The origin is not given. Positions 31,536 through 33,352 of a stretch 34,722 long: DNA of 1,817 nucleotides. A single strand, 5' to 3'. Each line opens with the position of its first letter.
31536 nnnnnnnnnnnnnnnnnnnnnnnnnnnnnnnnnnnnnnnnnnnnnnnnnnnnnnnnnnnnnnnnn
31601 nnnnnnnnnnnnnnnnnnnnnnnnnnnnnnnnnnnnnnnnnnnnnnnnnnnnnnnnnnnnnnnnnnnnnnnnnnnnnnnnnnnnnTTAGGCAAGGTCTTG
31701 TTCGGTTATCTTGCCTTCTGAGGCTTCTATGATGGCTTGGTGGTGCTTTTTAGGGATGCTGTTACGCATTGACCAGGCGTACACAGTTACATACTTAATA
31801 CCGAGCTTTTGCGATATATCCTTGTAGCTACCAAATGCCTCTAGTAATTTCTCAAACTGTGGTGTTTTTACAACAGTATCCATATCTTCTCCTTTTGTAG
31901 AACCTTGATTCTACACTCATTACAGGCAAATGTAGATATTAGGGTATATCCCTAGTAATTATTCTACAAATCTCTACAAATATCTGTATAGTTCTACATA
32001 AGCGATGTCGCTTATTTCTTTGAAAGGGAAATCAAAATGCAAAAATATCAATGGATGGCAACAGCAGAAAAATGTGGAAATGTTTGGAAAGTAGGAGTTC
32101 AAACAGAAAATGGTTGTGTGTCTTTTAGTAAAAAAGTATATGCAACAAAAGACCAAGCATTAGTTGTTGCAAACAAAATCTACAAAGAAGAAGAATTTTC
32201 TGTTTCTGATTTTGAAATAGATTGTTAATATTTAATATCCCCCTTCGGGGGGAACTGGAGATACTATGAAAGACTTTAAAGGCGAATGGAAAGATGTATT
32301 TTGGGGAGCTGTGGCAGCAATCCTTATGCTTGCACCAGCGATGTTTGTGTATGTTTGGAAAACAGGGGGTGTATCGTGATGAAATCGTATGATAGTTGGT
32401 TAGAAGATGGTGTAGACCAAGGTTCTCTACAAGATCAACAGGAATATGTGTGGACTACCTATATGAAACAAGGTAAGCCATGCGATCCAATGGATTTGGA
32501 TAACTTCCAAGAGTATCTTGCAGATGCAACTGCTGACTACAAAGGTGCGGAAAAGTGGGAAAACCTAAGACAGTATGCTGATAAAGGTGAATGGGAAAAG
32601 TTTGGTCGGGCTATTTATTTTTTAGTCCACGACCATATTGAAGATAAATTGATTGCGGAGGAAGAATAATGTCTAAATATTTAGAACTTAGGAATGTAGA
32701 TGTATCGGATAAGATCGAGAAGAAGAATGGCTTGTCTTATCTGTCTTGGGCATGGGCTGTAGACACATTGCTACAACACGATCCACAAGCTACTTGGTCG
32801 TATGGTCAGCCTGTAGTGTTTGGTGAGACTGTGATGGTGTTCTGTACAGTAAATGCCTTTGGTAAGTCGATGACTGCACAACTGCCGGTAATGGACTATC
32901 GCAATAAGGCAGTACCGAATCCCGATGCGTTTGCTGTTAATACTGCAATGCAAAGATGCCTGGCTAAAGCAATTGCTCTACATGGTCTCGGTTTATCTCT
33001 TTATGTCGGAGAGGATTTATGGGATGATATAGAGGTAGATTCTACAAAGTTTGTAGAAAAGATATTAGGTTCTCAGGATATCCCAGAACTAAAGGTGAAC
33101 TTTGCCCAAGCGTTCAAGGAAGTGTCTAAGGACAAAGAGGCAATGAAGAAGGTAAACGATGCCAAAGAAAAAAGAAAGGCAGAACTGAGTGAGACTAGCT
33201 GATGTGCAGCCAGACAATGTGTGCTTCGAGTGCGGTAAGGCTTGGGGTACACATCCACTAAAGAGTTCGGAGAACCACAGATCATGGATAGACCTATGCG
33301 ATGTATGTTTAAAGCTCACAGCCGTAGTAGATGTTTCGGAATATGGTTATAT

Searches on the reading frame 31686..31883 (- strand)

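Call 11: search_protein_families(library=phrogs, proteins=[window:31686-31883:-], max_evalue=0.01)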
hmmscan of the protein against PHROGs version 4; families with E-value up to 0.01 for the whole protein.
window:31686-31883:- (65 aa): 3 families
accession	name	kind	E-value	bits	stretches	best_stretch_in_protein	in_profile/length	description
phrog_35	-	transcription regulation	6.3e-05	24.1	1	6-64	74-133/181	transcriptional repressor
phrog_409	-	transcription regulation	6.5e-05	24.5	1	11-58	18-64/127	transcriptional regulator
phrog_2856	-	transcription regulation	0.0026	18.3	1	9-51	51-93/165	transcriptional regulator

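Call 12: search_protein_families(library=pfam, proteins=[window:31686-31883:-], max_evalue=0.01)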
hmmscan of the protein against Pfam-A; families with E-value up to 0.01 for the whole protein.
window:31686-31883:- (65 aa): 5 families
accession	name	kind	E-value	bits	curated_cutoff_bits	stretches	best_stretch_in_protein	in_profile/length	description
PF15943.11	YdaS_toxin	-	2.1e-06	27.9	30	1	12-64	3-56/65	Bacterial toxin YdaS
PF07022.19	Phage_CI_repr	-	0.002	18.9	22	1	12-51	5-46/65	Bacteriophage CI repressor helix-turn-helix domain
PF14549.12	P22_Cro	-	0.002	18.3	30.2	1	12-62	4-52/60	DNA-binding transcriptional regulator Cro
PF06056.18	Terminase_5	-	0.0025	18.2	20.3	1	20-41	16-37/58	Putative ATPase subunit of terminase (gpP-like)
PF01255.24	Prenyltransf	-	0.004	17.2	27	1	16-52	26-63/219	Putative undecaprenyl diphosphate synthase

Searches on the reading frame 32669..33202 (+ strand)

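Call 11: search_protein_families(library=phrogs, proteins=[window:32669-33202:+], max_evalue=0.01)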
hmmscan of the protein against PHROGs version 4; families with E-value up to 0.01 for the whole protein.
window:32669-33202:+ (177 aa): 3 families
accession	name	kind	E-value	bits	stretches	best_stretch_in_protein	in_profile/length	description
phrog_8492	-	DNA, RNA and nucleotide metabolism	3.2e-38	132.8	2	54-126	92-164/269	Sak-like ssDNA annealing protein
phrog_659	-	DNA, RNA and nucleotide metabolism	1.8e-37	129.9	1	1-171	4-191/205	Sak-like ssDNA annealing protein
phrog_5473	-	unknown function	0.0079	17.5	0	135-172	24-61/61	-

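Call 12: search_protein_families(library=pfam, proteins=[window:32669-33202:+], max_evalue=0.01)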
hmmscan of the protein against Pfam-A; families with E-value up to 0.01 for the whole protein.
window:32669-33202:+ (177 aa): 1 family
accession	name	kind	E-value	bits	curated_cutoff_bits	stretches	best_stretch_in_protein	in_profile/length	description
PF06378.16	SSAP_Sak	-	3.9e-36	124.3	22.3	1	4-121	3-131/152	Sak Single Strand Annealing Protein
